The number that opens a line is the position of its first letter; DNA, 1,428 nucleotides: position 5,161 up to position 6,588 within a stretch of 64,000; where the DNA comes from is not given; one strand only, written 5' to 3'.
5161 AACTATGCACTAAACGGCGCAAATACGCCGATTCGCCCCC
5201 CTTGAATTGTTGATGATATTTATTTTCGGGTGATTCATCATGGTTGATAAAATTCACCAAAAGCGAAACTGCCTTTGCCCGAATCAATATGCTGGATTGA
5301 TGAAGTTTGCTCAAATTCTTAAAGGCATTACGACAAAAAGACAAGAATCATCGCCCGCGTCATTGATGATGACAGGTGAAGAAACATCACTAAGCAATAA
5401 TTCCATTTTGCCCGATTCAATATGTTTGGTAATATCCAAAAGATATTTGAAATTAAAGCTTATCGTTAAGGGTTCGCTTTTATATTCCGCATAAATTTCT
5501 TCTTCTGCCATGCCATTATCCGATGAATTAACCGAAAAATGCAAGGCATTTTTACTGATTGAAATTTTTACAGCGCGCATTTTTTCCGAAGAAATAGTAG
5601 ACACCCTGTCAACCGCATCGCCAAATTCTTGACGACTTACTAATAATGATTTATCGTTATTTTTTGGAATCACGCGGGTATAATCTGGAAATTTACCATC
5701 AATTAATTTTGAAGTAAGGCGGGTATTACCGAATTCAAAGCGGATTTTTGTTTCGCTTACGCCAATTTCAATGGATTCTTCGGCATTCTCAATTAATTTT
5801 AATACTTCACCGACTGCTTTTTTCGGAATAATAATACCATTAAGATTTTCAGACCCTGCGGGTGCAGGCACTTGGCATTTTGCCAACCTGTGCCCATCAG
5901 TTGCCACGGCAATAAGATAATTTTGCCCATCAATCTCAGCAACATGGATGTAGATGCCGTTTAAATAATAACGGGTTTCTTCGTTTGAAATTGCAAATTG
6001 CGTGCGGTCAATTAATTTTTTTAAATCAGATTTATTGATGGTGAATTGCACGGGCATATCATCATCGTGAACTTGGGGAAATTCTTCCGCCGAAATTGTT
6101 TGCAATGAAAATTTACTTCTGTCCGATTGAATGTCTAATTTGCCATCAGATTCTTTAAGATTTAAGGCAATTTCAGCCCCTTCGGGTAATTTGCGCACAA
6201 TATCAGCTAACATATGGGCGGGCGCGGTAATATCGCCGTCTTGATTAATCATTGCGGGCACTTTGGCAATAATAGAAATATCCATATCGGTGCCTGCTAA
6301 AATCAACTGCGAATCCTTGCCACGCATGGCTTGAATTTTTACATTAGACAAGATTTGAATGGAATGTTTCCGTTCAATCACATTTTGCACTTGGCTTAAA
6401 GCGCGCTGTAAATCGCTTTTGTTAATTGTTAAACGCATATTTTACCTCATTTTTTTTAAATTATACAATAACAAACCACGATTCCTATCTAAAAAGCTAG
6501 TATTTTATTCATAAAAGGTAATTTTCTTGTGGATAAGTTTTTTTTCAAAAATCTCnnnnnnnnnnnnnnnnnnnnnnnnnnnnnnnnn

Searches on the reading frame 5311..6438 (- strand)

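Call 14: search_protein_families(library=pfam, proteins=[window:5311-6438:-], max_evalue=0.00001)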
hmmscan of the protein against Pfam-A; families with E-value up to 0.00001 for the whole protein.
window:5311-6438:- (375 aa): 3 families
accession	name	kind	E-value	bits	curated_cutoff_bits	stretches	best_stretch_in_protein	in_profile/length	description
PF02767.21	DNA_pol3_beta_2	-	3e-41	140.8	27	1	133-252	1-116/116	DNA polymerase III beta subunit, central domain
PF00712.24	DNA_pol3_beta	-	3.4e-39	134.2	24.4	1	1-123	1-119/120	DNA polymerase III beta subunit, N-terminal domain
PF02768.20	DNA_pol3_beta_3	-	1.6e-31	109.1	27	1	255-374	2-121/121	DNA polymerase III beta subunit, C-terminal domain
